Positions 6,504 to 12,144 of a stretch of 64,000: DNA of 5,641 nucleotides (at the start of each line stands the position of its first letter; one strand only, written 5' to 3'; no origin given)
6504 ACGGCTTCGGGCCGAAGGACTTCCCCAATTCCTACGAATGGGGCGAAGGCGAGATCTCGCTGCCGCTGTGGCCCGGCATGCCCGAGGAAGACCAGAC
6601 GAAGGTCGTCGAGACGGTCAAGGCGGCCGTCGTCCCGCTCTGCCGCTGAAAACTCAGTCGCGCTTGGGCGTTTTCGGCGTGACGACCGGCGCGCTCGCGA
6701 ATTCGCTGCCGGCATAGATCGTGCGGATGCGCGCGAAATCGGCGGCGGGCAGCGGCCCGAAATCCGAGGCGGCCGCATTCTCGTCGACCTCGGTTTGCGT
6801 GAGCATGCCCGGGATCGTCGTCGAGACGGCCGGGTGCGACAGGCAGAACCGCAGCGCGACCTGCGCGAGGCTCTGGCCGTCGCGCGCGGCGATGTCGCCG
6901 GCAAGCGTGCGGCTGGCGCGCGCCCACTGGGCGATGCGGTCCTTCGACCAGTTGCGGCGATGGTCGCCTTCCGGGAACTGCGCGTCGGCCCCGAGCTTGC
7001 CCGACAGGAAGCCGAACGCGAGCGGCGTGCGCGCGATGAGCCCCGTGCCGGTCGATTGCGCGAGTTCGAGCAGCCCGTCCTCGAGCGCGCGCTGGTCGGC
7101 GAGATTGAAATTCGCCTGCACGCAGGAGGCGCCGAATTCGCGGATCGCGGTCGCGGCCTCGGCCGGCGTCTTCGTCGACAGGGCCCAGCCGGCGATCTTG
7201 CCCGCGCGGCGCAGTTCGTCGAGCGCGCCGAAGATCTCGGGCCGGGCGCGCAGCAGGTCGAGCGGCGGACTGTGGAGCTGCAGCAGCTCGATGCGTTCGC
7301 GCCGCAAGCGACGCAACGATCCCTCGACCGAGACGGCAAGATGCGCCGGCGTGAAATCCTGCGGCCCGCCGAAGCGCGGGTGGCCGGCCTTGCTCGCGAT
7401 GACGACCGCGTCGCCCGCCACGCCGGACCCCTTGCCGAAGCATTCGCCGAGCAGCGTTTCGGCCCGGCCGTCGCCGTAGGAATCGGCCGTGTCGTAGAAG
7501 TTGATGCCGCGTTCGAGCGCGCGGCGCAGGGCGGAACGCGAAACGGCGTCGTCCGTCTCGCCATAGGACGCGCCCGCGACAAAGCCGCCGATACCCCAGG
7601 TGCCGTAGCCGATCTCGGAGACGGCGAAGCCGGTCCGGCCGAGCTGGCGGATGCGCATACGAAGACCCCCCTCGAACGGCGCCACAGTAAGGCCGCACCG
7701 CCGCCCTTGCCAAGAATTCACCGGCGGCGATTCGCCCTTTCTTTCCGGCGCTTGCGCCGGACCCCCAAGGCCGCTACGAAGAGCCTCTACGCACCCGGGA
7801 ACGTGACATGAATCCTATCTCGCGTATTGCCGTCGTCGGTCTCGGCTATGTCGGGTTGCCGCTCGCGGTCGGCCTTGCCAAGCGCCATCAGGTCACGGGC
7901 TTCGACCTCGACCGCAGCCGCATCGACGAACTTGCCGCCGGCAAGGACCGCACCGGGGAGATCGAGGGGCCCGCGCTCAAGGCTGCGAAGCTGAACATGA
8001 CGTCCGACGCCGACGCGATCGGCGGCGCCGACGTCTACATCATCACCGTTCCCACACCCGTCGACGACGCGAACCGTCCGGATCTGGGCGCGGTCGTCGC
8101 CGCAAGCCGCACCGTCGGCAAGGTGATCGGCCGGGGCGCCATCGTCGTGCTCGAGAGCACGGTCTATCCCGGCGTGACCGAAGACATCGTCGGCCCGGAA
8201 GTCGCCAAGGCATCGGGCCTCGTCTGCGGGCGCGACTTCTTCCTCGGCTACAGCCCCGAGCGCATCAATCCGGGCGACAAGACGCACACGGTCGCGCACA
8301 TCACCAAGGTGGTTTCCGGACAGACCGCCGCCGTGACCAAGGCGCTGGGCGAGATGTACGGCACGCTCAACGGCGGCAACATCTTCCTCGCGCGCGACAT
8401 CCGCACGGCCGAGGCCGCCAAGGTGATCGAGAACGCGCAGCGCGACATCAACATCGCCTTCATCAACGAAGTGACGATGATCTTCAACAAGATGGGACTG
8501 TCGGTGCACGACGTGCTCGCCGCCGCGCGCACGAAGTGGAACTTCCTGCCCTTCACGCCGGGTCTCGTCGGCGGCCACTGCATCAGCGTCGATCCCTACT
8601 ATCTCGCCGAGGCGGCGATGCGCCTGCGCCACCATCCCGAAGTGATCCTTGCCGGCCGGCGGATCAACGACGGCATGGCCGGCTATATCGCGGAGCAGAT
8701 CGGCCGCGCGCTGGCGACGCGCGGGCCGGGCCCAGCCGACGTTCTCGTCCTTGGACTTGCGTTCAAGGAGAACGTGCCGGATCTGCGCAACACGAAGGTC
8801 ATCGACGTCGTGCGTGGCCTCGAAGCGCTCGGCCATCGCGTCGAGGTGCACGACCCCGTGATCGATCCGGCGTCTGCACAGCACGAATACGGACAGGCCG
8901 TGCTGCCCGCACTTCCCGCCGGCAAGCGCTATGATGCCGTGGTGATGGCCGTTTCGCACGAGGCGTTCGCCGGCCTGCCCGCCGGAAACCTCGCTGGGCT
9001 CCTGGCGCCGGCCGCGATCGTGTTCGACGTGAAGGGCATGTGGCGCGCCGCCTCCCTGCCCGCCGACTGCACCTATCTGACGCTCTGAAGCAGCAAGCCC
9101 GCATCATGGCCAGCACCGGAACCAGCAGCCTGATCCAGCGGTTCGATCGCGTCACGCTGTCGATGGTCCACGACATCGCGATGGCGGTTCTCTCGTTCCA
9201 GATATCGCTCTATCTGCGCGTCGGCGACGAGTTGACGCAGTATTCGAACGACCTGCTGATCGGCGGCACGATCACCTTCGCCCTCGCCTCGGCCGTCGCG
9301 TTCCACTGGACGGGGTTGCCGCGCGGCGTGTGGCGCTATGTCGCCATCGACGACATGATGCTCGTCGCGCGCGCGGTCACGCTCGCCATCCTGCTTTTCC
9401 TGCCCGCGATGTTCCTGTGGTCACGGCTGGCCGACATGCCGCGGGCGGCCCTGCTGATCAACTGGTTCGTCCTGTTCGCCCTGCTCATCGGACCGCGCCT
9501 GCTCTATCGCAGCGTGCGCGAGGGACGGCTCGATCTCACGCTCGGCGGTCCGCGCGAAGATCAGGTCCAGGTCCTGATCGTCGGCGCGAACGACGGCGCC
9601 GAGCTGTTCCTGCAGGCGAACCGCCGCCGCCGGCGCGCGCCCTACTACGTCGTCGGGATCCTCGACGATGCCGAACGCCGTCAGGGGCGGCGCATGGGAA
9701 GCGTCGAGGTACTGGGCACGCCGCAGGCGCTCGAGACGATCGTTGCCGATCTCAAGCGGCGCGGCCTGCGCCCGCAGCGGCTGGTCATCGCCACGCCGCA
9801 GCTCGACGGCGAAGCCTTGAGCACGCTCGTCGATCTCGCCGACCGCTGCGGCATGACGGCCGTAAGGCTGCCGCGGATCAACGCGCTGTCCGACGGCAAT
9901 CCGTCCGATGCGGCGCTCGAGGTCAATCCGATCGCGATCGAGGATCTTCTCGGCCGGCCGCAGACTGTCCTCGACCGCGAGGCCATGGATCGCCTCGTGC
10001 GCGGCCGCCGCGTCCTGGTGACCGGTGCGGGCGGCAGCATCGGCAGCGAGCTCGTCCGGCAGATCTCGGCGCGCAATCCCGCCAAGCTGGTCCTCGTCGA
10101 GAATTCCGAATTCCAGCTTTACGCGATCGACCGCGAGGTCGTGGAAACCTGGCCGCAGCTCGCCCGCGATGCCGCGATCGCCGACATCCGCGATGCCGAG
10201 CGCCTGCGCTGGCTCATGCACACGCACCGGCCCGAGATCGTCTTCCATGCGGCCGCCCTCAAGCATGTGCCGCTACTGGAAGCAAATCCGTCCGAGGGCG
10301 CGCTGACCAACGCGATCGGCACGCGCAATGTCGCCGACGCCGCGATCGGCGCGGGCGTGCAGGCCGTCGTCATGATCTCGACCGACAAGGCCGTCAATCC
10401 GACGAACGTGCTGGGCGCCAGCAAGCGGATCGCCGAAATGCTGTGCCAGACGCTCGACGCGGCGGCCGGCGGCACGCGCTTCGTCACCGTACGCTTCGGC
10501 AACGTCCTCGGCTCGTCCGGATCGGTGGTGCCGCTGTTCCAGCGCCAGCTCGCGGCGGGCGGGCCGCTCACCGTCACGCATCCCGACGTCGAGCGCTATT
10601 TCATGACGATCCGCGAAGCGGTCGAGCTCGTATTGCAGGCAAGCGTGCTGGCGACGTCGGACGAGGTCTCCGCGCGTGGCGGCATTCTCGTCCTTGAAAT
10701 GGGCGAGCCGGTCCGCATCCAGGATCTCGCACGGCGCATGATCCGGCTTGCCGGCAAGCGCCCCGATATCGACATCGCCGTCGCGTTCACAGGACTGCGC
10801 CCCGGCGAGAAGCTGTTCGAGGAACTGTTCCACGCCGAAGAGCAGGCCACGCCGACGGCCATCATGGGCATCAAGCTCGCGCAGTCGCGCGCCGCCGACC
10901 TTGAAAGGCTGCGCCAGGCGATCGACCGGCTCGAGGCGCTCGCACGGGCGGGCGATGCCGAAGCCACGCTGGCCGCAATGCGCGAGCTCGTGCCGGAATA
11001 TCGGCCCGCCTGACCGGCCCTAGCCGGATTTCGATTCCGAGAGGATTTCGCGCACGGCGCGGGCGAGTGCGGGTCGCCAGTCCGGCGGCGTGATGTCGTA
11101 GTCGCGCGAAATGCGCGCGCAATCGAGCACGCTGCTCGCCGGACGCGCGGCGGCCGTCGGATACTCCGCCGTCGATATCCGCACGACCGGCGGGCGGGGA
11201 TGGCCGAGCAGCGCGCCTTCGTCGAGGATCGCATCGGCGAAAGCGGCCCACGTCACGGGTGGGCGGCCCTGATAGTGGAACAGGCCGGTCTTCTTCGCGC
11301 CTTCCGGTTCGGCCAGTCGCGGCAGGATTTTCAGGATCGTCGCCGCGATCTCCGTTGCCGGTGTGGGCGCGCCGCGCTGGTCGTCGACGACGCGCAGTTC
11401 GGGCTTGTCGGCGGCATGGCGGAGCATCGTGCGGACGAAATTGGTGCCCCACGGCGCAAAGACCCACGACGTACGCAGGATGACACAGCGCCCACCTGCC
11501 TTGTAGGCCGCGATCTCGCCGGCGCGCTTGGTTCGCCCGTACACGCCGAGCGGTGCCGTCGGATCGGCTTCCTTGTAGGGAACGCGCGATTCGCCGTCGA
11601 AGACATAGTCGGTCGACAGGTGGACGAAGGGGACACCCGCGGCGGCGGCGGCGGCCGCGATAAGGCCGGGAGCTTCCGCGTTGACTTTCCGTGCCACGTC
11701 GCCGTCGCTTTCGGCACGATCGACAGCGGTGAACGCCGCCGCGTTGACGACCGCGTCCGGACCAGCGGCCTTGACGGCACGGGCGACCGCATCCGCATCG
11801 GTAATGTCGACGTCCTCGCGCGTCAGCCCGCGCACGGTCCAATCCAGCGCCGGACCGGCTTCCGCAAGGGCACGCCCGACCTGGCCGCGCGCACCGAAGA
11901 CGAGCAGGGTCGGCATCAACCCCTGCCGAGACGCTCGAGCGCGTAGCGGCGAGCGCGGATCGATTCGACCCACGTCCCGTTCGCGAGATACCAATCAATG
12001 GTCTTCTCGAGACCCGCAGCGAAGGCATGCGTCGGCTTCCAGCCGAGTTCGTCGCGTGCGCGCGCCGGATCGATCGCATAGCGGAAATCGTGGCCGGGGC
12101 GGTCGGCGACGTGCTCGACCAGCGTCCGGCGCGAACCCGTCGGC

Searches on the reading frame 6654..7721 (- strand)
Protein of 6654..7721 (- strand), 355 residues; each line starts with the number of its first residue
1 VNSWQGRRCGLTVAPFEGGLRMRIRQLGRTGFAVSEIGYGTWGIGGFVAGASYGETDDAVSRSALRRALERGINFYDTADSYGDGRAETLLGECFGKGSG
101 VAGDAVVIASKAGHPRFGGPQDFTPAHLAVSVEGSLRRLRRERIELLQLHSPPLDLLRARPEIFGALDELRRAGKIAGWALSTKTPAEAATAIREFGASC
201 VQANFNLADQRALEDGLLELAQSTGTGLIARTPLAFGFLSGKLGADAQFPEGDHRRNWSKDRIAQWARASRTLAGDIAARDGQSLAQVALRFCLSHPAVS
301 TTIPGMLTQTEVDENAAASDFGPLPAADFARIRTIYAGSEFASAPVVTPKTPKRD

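Call 74: search_protein_families(library=pfam, proteins=[window:6654-7721:-], max_evalue=0.001)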
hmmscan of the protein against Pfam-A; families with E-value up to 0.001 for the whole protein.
window:6654-7721:- (355 aa): 1 family
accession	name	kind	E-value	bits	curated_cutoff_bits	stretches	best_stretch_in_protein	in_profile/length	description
PF00248.27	Aldo_ket_red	-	6e-59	199.9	24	1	36-336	1-290/291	Aldo/keto reductase family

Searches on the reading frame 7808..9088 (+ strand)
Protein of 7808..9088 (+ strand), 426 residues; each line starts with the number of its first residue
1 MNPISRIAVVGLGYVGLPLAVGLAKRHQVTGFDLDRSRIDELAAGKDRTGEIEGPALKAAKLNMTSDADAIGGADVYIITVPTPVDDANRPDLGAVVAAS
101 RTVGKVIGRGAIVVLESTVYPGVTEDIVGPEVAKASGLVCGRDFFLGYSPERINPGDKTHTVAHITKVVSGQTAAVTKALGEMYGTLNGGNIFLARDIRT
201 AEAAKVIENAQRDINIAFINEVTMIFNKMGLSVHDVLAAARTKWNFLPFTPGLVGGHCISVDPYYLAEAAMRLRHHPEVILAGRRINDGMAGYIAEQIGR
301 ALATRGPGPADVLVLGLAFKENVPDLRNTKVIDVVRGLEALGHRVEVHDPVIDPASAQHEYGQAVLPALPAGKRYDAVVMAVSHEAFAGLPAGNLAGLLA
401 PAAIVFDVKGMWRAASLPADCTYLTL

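Call 74: search_protein_families(library=pfam, proteins=[window:7808-9088:+], max_evalue=0.001)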
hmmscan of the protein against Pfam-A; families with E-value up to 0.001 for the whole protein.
window:7808-9088:+ (426 aa): 4 families
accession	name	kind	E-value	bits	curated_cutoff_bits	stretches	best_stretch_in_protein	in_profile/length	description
PF03721.20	UDPG_MGDP_dh_N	-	3.3e-35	121.8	27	1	6-178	2-181/187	UDP-glucose/GDP-mannose dehydrogenase family, NAD binding domain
PF00984.24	UDPG_MGDP_dh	-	4.4e-23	81.7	25.4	1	199-288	1-93/94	UDP-glucose/GDP-mannose dehydrogenase family, central domain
PF03720.21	UDPG_MGDP_dh_C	-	7.3e-22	78.1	30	1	313-413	1-102/103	UDP-glucose/GDP-mannose dehydrogenase family, UDP binding domain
PF03446.21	NAD_binding_2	-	9.1e-06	26.2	21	1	6-127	1-103/161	NAD binding domain of 6-phosphogluconate dehydrogenase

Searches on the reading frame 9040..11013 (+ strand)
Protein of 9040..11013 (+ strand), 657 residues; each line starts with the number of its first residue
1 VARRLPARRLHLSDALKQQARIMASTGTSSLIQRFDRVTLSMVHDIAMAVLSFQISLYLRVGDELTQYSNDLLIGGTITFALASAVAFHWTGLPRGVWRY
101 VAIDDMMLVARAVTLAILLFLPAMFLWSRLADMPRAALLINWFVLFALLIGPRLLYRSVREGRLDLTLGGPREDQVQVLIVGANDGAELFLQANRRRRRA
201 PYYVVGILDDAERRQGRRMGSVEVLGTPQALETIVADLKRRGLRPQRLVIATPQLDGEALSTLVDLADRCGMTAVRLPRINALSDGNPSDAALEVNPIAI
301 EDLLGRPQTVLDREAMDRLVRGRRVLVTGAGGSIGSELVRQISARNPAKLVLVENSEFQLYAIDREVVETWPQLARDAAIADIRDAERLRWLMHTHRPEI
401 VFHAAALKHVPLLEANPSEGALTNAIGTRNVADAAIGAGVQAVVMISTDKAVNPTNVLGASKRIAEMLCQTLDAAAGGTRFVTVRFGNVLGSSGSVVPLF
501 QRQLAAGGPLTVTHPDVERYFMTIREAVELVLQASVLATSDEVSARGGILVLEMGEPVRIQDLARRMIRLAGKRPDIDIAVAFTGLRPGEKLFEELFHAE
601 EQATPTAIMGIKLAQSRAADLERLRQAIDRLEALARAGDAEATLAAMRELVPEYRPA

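Call 74: search_protein_families(library=pfam, proteins=[window:9040-11013:+], max_evalue=0.001)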
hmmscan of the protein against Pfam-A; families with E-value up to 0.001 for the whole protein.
window:9040-11013:+ (657 aa): 8 families
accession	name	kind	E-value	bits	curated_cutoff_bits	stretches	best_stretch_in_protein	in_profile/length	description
PF02719.21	Polysacc_synt_2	-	1.3e-109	366.3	20.2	1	325-611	1-288/293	Polysaccharide biosynthesis protein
PF01370.27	Epimerase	-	8.8e-24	84.7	20.9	1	325-534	1-224/240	NAD dependent epimerase/dehydratase family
PF04321.23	RmlD_sub_bind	-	5.9e-15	55.5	27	1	324-512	2-175/287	RmlD substrate binding domain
PF16363.11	GDP_Man_Dehyd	-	1.3e-11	45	27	1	326-449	1-130/332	GDP-mannose 4,6 dehydratase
PF01073.25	3Beta_HSD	-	2e-08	34.1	22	1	326-454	1-122/280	3-beta hydroxysteroid dehydrogenase/isomerase family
PF13727.12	CoA_binding_3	-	3.4e-06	27.6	25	1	103-236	14-138/175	CoA-binding domain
PF13460.12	NAD_binding_10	-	0.00011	22.6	27.2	1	329-454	1-104/184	NAD(P)H-binding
PF07993.18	NAD_binding_4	-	0.00055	19.6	20.1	0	395-455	86-143/258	Male sterility protein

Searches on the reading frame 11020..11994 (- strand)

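Call 74: search_protein_families(library=pfam, proteins=[window:11020-11994:-], max_evalue=0.001)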
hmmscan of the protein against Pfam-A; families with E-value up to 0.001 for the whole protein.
window:11020-11994:- (324 aa): 4 families
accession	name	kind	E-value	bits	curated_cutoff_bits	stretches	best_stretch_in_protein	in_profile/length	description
PF04321.23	RmlD_sub_bind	-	2.9e-95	319.1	27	1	30-317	3-285/287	RmlD substrate binding domain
PF01370.27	Epimerase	-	2.7e-25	89.6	20.9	1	31-204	2-203/240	NAD dependent epimerase/dehydratase family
PF16363.11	GDP_Man_Dehyd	-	2.1e-11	44.3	27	1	61-162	58-163/332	GDP-mannose 4,6 dehydratase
PF02719.21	Polysacc_synt_2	-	9e-05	22.2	20.2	1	63-162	62-148/293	Polysaccharide biosynthesis protein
